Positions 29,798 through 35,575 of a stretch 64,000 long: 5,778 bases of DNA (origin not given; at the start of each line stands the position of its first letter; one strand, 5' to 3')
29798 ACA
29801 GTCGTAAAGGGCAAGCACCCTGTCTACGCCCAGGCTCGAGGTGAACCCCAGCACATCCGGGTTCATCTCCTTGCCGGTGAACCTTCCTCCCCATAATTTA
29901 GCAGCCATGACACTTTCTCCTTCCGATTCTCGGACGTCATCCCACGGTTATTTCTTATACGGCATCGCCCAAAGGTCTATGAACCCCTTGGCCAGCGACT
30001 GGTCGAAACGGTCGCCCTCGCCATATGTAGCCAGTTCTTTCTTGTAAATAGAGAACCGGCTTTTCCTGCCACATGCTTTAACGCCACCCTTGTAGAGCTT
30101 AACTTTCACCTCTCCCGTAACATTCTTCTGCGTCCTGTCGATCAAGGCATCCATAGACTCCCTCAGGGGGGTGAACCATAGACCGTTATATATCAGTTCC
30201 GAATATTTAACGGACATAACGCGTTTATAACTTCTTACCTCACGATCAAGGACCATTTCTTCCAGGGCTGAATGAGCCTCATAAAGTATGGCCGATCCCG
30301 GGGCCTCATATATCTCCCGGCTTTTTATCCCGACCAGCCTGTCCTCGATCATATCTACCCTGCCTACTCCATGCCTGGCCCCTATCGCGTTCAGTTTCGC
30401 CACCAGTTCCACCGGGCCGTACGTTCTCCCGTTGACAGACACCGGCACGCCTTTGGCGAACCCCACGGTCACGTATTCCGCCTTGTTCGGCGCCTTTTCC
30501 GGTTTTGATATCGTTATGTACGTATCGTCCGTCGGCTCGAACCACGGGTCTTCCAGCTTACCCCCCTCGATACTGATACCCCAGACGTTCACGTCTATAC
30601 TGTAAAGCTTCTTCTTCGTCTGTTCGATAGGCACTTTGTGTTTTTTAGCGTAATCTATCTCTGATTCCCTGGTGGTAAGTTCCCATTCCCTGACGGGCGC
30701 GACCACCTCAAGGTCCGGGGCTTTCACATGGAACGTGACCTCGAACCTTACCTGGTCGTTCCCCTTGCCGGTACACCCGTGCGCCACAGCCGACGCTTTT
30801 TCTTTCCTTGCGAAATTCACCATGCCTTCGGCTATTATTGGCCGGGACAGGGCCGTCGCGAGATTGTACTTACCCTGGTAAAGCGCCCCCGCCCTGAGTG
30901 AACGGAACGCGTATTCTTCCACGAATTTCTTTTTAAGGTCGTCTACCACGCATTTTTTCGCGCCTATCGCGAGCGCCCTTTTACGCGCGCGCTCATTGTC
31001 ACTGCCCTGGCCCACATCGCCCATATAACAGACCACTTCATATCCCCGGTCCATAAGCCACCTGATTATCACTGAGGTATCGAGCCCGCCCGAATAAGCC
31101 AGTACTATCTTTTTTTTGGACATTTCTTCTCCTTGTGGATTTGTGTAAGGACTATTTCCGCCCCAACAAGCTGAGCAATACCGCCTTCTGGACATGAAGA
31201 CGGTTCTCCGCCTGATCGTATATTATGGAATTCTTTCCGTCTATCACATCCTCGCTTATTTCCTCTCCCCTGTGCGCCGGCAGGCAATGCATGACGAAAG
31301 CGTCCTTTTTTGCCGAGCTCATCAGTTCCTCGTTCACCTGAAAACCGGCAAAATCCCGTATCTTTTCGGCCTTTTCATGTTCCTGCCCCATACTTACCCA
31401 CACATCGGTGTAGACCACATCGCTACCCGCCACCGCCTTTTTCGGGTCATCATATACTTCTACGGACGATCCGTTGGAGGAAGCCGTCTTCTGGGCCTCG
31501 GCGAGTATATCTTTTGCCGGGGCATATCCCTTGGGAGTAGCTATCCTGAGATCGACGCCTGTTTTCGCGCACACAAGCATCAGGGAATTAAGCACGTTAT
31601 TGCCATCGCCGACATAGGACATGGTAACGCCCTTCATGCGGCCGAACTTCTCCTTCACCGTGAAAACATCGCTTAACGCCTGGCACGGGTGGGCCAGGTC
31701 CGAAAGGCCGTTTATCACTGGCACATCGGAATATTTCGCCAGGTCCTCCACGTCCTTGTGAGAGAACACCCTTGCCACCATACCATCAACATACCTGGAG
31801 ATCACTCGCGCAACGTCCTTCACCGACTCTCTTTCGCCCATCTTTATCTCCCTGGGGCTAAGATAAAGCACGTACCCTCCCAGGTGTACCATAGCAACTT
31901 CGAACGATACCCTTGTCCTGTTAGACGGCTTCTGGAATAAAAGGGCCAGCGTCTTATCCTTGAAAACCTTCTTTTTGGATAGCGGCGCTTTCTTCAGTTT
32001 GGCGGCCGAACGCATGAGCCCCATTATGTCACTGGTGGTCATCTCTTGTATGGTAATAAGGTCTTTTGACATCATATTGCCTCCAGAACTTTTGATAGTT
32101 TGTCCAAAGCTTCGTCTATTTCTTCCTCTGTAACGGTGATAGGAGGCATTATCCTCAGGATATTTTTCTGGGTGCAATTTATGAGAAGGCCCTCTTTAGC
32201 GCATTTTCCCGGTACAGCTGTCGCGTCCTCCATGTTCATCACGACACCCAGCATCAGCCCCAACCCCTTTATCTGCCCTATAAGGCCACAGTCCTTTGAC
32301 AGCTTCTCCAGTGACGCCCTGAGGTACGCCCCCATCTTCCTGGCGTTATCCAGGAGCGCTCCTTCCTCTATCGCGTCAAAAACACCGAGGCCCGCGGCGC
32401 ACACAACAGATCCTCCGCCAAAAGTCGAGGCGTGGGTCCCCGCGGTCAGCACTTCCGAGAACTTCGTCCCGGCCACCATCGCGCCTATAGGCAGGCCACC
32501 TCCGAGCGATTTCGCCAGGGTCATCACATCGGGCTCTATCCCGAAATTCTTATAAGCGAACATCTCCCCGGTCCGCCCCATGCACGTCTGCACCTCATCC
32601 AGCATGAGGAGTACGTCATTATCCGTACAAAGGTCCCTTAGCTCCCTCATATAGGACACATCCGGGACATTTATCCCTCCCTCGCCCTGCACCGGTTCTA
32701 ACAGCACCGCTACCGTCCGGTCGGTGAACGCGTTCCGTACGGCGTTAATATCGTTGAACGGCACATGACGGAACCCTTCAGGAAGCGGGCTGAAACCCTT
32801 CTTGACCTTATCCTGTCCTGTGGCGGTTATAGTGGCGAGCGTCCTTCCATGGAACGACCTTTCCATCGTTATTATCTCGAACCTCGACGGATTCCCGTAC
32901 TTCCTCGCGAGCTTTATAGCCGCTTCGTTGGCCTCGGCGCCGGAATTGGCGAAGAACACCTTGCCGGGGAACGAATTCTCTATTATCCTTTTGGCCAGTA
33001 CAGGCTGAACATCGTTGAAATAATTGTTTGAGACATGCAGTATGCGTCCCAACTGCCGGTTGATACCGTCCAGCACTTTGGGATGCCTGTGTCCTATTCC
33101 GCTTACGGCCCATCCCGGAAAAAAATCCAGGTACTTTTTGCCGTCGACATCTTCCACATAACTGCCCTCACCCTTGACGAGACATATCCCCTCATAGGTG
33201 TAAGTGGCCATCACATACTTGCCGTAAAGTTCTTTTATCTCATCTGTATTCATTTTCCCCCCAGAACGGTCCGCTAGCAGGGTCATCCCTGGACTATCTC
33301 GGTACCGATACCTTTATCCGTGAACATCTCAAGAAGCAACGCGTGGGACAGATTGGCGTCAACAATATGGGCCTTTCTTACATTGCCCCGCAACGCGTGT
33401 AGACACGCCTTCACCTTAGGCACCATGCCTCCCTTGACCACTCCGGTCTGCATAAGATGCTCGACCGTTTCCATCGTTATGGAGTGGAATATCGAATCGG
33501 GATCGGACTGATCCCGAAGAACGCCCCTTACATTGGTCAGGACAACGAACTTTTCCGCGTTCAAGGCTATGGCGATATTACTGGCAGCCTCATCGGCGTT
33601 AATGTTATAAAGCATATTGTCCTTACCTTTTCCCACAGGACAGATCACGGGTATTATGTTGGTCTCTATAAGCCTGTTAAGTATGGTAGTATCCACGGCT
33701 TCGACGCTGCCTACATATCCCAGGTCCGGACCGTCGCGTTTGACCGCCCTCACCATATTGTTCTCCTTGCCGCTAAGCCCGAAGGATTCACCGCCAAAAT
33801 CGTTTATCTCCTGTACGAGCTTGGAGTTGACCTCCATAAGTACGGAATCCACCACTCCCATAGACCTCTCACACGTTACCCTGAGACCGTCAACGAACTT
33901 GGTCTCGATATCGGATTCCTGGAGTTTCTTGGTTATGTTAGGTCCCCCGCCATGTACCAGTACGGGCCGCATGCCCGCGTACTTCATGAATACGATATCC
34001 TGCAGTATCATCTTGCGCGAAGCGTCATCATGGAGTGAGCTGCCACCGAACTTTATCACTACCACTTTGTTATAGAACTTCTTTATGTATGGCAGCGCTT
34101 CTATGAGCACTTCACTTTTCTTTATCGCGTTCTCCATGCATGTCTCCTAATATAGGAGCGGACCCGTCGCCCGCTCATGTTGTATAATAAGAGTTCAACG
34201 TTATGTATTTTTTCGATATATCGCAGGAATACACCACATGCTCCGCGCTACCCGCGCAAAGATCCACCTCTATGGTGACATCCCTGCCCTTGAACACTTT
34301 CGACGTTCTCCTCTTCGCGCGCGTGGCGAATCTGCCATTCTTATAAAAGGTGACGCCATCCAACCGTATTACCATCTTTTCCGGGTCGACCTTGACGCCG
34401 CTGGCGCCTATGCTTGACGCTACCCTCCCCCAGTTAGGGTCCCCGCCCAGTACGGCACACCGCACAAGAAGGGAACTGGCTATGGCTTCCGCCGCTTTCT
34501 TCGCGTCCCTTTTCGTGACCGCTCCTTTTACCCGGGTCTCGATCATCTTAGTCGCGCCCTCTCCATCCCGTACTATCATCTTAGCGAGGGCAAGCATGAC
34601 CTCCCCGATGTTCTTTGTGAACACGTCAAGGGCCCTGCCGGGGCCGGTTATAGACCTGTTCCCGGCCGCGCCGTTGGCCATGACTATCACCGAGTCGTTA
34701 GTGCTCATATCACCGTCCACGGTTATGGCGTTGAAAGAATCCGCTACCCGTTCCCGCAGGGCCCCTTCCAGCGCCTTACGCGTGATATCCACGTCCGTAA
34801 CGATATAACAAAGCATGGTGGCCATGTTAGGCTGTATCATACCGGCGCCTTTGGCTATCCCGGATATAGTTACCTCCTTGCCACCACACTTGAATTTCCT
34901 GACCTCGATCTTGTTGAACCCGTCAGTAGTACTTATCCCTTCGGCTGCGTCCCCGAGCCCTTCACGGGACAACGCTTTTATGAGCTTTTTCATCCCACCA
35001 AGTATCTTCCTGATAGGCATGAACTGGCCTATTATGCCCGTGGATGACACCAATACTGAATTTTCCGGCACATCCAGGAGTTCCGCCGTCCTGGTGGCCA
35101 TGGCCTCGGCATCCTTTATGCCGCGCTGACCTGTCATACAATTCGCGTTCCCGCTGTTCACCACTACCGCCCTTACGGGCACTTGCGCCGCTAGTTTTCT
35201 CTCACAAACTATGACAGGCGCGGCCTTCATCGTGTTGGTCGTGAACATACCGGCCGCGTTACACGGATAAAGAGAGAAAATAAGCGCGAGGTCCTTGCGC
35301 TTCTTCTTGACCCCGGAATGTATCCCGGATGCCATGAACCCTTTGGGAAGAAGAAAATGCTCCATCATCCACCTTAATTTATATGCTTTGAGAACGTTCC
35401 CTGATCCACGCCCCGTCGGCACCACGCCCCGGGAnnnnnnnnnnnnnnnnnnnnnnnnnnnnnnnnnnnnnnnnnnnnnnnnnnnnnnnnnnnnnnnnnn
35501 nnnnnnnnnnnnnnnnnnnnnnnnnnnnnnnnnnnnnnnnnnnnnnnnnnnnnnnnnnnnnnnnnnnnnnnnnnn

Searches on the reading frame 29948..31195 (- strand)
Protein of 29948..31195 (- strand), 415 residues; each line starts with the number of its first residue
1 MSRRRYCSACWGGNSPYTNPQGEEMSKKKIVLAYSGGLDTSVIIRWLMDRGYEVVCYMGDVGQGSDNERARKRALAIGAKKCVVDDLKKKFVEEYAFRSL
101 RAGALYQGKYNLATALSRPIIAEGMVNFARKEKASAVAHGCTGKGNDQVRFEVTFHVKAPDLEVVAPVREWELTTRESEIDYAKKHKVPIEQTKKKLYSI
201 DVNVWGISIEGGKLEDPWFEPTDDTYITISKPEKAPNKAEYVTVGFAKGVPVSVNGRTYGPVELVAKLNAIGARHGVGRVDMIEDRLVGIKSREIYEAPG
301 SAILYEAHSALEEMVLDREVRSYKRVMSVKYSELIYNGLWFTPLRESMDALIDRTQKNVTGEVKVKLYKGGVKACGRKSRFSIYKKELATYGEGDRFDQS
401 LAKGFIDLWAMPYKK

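Call 36: search_protein_families(library=pfam, proteins=[window:29948-31195:-], max_evalue=0.00001)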
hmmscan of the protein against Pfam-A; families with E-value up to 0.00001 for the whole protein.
window:29948-31195:- (415 aa): 2 families
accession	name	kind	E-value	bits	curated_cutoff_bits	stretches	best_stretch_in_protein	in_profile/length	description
PF20979.2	Arginosuc_syn_C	-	1.1e-89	300.2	27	1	198-414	1-217/219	Arginosuccinate synthase C-terminal domain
PF00764.25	Arginosuc_synth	-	1.6e-64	217.2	27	1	29-189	1-162/162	Arginosuccinate synthase N-terminal HUP domain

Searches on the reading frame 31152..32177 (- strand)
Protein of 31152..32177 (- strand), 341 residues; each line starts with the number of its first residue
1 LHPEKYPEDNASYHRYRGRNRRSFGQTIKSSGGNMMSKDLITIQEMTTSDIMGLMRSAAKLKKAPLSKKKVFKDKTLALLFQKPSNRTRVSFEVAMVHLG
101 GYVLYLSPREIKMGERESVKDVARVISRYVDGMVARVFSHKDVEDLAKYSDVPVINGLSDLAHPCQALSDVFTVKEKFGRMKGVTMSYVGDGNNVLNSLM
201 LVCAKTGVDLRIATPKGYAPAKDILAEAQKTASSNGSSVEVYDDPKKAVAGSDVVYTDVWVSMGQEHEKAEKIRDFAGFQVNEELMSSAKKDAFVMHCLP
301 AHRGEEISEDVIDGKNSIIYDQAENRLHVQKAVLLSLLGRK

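Call 36: search_protein_families(library=pfam, proteins=[window:31152-32177:-], max_evalue=0.00001)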
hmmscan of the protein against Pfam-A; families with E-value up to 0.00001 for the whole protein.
window:31152-32177:- (341 aa): 2 families
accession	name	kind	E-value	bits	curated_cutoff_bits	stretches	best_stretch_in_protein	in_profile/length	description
PF00185.30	OTCace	-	3e-65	219.5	29.4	1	182-336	1-156/157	Aspartate/ornithine carbamoyltransferase, Asp/Orn binding domain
PF02729.26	OTCace_N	-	1e-47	162.4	29.9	1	38-176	1-148/148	Aspartate/ornithine carbamoyltransferase, carbamoyl-P binding domain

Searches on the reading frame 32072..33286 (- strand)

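Call 36: search_protein_families(library=pfam, proteins=[window:32072-33286:-], max_evalue=0.00001)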
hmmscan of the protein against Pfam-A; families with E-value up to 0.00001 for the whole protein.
window:32072-33286:- (404 aa): 1 family
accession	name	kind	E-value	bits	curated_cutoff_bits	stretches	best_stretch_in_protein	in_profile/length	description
PF00202.27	Aminotran_3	-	2.5e-110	369.4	30.5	1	34-401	11-403/403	Aminotransferase class-III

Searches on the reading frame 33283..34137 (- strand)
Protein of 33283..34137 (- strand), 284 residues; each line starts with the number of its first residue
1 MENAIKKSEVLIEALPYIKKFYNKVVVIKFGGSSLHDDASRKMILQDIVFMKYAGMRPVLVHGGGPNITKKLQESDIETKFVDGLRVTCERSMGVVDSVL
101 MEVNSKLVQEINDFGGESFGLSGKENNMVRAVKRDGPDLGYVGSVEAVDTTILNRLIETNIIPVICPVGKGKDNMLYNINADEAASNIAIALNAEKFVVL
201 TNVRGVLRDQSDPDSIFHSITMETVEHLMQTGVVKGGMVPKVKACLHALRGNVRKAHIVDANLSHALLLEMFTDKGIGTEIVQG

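Call 36: search_protein_families(library=pfam, proteins=[window:33283-34137:-], max_evalue=0.00001)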
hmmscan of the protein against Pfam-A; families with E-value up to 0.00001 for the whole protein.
window:33283-34137:- (284 aa): 1 family
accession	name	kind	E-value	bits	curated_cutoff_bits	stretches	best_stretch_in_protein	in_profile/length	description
PF00696.33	AA_kinase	-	3.8e-43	148.3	24.9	1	24-260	1-234/234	Amino acid kinase family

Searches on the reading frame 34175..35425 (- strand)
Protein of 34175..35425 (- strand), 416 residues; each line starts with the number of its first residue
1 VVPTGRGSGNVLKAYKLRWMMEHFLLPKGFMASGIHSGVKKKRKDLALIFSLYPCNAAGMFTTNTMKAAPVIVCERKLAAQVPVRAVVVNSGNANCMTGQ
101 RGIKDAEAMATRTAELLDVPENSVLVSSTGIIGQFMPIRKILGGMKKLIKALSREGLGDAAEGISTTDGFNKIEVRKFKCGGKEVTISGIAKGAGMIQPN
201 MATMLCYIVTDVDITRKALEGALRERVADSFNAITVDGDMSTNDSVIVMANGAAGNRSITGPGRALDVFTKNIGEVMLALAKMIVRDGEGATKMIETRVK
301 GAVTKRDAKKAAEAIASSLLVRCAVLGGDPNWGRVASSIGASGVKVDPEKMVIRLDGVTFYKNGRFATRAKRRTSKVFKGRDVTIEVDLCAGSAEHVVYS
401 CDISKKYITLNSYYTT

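Call 36: search_protein_families(library=pfam, proteins=[window:34175-35425:-], max_evalue=0.00001)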
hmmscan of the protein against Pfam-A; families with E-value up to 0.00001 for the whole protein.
window:34175-35425:- (416 aa): 1 family
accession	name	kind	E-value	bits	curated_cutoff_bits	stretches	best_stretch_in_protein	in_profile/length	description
PF01960.23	ArgJ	-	2.4e-139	464.7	32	1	32-416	2-377/377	ArgJ family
